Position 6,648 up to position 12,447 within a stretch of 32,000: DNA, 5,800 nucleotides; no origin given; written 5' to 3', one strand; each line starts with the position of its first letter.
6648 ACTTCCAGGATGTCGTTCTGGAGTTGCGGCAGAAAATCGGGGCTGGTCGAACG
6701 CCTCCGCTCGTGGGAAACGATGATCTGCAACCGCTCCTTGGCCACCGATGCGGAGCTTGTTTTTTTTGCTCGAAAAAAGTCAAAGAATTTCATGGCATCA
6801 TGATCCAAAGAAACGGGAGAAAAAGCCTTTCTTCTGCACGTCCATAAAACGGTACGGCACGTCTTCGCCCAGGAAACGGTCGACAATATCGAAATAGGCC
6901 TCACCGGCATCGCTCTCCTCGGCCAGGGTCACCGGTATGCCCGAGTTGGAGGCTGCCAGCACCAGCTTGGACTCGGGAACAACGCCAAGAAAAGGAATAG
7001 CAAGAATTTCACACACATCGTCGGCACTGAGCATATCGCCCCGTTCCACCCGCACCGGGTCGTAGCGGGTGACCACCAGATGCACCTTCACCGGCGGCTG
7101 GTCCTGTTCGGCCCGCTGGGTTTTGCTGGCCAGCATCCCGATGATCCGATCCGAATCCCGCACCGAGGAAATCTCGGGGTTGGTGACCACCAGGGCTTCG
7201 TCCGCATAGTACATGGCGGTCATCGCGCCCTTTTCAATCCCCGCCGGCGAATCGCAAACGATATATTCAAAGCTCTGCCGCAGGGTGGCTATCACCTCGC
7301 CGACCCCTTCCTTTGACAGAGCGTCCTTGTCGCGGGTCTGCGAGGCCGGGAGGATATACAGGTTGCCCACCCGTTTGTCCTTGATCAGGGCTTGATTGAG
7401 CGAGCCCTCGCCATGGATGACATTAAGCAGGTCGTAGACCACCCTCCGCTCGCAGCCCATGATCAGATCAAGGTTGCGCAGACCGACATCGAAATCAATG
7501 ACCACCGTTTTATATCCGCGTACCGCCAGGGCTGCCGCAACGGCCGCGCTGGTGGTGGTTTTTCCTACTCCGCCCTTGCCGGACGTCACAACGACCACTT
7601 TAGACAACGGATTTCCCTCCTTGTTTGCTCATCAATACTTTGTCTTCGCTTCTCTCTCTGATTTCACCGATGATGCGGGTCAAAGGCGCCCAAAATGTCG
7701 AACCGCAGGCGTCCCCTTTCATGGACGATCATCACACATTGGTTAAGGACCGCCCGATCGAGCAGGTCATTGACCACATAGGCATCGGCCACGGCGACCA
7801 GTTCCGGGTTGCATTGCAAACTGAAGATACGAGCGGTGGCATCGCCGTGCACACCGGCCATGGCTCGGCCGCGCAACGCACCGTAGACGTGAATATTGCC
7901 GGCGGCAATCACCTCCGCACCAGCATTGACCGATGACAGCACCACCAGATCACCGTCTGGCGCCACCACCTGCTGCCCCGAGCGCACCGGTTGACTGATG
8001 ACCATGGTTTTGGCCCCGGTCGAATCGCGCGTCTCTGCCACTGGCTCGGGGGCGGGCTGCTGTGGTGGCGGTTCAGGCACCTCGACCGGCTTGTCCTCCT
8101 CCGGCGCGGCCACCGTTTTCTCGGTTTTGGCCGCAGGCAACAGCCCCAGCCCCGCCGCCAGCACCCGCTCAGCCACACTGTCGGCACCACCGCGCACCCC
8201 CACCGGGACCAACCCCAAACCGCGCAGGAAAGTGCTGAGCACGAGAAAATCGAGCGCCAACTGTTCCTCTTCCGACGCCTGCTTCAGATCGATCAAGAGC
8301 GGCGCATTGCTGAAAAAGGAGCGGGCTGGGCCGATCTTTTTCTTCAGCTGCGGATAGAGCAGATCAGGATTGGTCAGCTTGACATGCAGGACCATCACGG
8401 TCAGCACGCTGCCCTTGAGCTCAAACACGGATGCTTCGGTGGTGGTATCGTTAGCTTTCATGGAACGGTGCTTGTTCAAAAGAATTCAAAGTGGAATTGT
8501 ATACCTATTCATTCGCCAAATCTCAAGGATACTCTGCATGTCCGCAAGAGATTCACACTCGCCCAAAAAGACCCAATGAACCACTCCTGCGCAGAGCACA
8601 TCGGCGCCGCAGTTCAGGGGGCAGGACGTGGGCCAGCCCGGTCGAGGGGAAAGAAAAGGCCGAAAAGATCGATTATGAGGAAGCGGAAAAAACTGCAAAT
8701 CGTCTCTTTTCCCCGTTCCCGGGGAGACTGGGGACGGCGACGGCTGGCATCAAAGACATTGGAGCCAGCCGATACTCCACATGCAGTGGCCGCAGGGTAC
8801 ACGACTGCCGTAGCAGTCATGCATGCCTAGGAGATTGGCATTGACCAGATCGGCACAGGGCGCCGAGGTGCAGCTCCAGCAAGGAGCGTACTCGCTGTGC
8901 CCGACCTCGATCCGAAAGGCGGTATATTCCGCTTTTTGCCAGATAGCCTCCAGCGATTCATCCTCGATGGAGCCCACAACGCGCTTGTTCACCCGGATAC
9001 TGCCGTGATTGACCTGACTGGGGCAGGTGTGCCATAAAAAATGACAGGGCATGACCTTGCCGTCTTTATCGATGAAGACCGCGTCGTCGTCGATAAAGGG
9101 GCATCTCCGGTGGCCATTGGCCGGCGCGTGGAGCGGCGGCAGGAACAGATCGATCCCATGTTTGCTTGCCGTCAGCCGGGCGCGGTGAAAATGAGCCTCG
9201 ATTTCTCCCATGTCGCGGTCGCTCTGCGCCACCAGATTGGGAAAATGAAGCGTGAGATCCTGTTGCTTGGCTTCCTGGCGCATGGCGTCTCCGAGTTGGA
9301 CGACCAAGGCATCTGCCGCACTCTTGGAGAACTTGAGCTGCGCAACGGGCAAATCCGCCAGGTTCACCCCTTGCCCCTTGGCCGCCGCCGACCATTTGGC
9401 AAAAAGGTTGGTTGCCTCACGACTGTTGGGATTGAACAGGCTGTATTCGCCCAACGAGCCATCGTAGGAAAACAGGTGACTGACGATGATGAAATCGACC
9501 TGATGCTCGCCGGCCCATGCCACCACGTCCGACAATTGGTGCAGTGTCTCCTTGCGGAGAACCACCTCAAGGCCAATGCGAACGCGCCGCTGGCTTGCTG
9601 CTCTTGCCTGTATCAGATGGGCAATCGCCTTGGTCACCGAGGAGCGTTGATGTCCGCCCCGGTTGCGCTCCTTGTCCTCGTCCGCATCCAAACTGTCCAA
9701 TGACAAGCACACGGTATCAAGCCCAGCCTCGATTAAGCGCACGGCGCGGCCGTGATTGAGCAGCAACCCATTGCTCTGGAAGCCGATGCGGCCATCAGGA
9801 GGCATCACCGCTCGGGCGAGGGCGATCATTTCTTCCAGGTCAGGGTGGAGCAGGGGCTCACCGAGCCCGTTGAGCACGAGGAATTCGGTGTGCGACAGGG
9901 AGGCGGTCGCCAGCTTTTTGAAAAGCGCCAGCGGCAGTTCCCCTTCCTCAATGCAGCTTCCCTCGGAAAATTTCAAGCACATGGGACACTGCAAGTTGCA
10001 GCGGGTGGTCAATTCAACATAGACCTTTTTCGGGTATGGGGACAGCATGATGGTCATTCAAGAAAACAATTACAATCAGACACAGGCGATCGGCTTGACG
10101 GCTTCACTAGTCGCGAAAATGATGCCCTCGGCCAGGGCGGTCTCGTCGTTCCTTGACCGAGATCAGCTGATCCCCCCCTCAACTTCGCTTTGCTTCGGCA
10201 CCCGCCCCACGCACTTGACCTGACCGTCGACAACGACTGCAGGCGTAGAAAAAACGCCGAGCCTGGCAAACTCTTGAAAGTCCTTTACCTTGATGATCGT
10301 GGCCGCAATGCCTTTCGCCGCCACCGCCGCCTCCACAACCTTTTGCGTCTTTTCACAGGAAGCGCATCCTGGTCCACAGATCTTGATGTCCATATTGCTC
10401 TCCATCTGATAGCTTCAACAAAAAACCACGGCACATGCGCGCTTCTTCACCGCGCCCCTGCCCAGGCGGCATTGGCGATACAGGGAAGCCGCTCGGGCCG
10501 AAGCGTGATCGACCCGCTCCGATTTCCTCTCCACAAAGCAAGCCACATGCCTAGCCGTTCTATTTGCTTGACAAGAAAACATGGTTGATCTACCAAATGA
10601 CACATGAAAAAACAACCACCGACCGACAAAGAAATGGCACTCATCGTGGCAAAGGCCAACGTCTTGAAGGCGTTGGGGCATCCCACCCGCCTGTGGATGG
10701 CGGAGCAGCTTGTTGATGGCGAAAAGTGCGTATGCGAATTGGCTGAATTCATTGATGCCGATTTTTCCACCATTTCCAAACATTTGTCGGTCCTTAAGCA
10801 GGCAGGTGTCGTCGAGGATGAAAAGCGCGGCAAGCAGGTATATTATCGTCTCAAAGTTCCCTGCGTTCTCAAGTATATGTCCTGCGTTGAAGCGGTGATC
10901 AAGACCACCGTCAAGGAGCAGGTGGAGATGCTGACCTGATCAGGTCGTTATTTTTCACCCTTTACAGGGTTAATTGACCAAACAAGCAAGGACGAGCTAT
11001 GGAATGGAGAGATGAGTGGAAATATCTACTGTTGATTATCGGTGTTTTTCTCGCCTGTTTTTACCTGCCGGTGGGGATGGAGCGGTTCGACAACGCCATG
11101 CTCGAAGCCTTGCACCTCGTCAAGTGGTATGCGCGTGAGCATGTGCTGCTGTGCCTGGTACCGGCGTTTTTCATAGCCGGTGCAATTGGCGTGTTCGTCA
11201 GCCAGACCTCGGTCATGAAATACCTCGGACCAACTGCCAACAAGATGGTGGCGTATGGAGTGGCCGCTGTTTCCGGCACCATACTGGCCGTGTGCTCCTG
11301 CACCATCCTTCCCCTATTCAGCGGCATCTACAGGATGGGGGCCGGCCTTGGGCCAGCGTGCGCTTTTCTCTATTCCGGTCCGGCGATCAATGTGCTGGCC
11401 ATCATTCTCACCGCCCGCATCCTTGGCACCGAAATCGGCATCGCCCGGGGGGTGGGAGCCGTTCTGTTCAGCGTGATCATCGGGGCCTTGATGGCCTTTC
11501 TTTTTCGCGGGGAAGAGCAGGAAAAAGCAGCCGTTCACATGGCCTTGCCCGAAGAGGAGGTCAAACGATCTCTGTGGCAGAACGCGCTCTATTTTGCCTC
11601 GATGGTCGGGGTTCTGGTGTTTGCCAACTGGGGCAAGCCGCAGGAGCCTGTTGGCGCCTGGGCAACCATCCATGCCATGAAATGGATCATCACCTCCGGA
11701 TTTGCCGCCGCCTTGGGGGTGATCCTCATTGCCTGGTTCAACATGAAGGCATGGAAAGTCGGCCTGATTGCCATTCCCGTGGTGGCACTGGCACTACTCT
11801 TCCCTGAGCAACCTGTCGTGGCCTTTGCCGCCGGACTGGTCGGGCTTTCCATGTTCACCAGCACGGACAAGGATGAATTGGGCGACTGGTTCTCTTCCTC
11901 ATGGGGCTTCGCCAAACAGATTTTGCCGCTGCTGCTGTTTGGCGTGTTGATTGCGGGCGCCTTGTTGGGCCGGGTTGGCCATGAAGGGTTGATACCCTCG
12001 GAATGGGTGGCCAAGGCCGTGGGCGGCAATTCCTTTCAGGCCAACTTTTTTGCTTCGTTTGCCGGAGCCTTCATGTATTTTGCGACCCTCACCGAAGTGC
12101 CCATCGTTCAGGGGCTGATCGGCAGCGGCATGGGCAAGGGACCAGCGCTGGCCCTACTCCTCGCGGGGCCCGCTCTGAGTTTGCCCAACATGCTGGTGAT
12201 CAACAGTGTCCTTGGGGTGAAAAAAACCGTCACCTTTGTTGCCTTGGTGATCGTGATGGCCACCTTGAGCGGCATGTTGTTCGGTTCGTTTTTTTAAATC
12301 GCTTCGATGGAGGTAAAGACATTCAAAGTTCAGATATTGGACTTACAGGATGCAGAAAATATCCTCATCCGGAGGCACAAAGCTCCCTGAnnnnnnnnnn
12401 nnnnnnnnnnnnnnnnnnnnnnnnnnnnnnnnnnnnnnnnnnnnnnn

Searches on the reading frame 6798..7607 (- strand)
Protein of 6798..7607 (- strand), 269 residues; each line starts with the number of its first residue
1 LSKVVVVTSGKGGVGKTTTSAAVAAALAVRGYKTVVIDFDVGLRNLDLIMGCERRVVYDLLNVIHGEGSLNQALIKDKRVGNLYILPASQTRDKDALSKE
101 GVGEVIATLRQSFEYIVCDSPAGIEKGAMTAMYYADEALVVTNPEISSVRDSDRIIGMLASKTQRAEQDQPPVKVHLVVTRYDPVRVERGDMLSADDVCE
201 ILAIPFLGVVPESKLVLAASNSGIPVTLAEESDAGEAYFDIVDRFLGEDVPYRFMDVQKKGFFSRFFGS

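Call 37: search_protein_families(library=pfam, proteins=[window:6798-7607:-], max_evalue=0.001)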
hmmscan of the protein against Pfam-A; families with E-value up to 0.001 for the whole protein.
window:6798-7607:- (269 aa): 8 families
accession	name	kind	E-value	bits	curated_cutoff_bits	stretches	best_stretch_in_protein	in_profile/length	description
PF13614.12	AAA_31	-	4.1e-20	72.9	27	1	3-159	2-164/177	AAA domain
PF01656.29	CbiA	-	5.1e-20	72.1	25.4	1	5-226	1-125/125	CobQ/CobB/MinD/ParA nucleotide binding domain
PF10609.15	ParA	-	1.6e-17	64.2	27.1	1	2-161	3-162/246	NUBPL iron-transfer P-loop NTPase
PF09140.17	MipZ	-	6.6e-09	35.9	20.7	1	4-142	2-127/262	ATPase MipZ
PF02374.21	ArsA_ATPase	-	2.5e-08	34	24.3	1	5-40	3-38/305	Anion-transporting ATPase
PF06564.18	CBP_BcsQ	-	7.8e-06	26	21.3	0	4-39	3-38/234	Cellulose biosynthesis protein BcsQ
PF00142.24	Fer4_NifH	-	8.4e-06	25.9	25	1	8-50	5-47/271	4Fe-4S iron sulfur cluster binding proteins, NifH/frxC family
PF13479.12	AAA_24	-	0.0002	21.7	27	1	3-129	2-81/195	AAA domain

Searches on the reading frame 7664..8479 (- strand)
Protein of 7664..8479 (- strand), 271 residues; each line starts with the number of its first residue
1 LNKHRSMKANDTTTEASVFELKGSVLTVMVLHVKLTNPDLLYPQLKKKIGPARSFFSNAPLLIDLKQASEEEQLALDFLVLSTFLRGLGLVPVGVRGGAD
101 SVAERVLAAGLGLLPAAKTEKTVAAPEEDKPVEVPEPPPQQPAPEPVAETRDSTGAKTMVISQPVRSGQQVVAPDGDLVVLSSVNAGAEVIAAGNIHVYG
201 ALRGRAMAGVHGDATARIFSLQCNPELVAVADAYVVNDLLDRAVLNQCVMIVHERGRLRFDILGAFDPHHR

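Call 37: search_protein_families(library=pfam, proteins=[window:7664-8479:-], max_evalue=0.001)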
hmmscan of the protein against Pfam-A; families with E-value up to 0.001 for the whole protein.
window:7664-8479:- (271 aa): 2 families
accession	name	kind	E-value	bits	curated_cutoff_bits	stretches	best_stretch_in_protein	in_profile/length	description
PF03775.22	MinC_C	-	2.9e-29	101.5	33.2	1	160-259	1-100/102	Septum formation inhibitor MinC, C-terminal domain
PF05209.18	MinC_N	-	1.4e-13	51.1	27.3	1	19-92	1-71/71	Septum formation inhibitor MinC, N-terminal domain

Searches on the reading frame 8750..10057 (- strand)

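Call 37: search_protein_families(library=pfam, proteins=[window:8750-10057:-], max_evalue=0.001)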
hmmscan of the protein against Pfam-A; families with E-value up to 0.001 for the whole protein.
window:8750-10057:- (435 aa): 2 families
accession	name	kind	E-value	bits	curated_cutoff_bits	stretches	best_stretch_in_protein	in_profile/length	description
PF04055.27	Radical_SAM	-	1.6e-12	48.4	29.5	1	14-180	1-164/166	Radical SAM superfamily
PF13186.11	SPASM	-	2.5e-11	44.1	21.5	1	319-397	1-67/67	Iron-sulfur cluster-binding domain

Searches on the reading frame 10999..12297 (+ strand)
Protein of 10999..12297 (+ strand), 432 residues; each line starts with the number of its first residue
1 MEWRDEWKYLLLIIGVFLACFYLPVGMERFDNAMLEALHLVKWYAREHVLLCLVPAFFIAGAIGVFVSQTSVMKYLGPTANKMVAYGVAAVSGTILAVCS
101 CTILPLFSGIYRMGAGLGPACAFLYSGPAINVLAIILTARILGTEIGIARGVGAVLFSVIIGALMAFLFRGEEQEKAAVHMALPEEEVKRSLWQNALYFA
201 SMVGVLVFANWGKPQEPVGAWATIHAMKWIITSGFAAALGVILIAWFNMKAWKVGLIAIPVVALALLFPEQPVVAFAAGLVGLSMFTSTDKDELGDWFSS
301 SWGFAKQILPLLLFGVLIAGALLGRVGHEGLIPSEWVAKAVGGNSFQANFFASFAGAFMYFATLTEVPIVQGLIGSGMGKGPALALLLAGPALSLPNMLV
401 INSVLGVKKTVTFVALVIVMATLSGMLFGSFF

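Call 37: search_protein_families(library=pfam, proteins=[window:10999-12297:+], max_evalue=0.001)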
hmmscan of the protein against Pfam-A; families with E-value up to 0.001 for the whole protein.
window:10999-12297:+ (432 aa): 1 family
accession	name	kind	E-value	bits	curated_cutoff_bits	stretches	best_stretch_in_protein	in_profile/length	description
PF03773.19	ArsP_1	-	1.3e-73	248.2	32.3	1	42-429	9-293/294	Predicted permease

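Call 69: search_protein_families(library=ncbifam, proteins=[window:10999-12297:+], max_evalue=1e-10)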
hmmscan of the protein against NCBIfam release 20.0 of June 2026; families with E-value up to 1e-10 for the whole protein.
window:10999-12297:+ (432 aa): 2 families
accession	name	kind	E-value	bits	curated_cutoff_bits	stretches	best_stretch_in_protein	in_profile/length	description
NF040736.1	efflux_SaoE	equivalog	1.9e-29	103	325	1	52-175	21-141/352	efflux transporter SaoE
NF033936.1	CuZnOut_SO0444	equivalog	2.5e-25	89.4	300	1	56-180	15-137/351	SO_0444 family Cu/Zn efflux transporter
